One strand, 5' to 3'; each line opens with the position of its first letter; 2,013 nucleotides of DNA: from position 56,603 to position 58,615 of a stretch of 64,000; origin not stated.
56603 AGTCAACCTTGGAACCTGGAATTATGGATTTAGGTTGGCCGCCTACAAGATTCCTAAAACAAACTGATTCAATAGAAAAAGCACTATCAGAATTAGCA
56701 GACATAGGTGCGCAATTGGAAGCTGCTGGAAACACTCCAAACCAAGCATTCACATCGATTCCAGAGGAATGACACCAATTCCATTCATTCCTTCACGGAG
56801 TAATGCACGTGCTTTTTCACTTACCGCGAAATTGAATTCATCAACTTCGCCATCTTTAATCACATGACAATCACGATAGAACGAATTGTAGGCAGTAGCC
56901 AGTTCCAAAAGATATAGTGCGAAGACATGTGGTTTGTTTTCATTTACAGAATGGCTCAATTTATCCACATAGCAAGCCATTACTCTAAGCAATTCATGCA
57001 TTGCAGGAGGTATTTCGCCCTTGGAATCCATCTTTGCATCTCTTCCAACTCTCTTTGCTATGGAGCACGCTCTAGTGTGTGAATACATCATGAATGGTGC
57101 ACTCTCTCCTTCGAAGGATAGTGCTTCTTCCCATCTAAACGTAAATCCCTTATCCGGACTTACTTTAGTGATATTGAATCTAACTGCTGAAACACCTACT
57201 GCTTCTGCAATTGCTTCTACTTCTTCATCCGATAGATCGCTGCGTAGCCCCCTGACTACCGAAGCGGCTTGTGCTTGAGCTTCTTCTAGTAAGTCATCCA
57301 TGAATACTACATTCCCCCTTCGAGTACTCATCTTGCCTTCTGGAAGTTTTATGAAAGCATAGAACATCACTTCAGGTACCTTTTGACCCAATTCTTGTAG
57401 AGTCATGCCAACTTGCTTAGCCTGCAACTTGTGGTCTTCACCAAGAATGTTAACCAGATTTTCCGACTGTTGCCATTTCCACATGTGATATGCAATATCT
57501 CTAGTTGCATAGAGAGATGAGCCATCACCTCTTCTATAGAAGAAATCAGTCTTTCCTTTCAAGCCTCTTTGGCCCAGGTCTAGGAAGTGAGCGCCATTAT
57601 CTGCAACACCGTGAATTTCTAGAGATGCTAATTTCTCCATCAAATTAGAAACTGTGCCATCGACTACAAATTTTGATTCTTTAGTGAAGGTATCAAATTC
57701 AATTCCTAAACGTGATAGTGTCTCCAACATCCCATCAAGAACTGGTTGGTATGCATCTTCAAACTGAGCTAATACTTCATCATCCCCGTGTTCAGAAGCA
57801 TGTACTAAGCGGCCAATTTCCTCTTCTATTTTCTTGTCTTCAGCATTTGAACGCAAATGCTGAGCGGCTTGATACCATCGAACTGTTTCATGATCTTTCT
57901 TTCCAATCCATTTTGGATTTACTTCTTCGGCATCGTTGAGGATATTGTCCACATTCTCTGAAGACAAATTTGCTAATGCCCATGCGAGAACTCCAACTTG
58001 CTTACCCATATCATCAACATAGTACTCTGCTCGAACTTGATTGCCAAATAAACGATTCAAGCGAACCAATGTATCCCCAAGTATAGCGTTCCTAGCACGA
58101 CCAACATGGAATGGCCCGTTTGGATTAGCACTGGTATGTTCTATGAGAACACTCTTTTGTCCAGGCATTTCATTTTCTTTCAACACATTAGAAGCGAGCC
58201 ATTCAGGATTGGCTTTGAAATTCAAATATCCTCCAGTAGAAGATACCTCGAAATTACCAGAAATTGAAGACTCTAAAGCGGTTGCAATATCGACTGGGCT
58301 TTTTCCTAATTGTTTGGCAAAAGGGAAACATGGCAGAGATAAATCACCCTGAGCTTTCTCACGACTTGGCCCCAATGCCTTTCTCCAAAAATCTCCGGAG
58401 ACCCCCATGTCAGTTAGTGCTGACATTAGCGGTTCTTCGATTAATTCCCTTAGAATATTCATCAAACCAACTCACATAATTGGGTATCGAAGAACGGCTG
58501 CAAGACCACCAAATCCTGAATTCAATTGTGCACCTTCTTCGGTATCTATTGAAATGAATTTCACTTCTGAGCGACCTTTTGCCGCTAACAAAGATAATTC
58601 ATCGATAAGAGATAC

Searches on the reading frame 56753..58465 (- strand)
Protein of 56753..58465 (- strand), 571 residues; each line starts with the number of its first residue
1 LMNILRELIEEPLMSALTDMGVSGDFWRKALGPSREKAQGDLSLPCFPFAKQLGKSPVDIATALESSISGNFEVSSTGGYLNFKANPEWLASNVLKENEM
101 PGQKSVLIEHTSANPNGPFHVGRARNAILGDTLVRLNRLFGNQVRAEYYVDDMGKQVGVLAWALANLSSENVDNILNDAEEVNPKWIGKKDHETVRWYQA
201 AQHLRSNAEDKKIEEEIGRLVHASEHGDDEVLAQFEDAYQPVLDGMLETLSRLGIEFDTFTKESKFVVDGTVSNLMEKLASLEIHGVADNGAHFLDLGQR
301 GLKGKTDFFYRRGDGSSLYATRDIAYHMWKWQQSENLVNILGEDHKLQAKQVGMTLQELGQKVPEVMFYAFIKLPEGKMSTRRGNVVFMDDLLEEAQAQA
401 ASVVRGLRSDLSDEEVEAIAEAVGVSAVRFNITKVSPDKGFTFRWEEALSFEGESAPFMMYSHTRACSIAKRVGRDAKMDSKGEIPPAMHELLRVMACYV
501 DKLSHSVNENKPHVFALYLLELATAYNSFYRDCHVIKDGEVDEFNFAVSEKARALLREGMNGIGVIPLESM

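Call 30: search_protein_families(library=pfam, proteins=[window:56753-58465:-], max_evalue=0.001)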
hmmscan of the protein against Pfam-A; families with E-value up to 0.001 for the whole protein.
window:56753-58465:- (571 aa): 6 families
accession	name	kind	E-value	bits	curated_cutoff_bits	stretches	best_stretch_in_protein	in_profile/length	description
PF00750.26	tRNA-synt_1d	-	2.4e-28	99.6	23.3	1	90-432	6-336/349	tRNA synthetases class I (R), catalytic domain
PF05746.21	DALR_1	-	5.8e-16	59.1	22.3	1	459-571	1-117/117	DALR anticodon binding domain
PF03485.21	Arg_tRNA_synt_N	-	1.8e-07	32.1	21.5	1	15-84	9-84/85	Arginyl tRNA synthetase N terminal domain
PF01921.24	tRNA-synt_1f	-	6.3e-07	29.1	27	0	89-153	6-70/360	tRNA synthetases class I (K)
PF09334.17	tRNA-synt_1g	-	3.4e-06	26.5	20.1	0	114-165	9-60/391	tRNA synthetases class I (M)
PF00133.28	tRNA-synt_1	-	0.00023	20.5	22.7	0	89-154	6-73/414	tRNA synthetases class I (I, L, M and V)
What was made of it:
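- Tried and rejected: The 571-aa ORF at 56750-58465 is arginyl-tRNA synthetase, not an AsnB (call 30).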
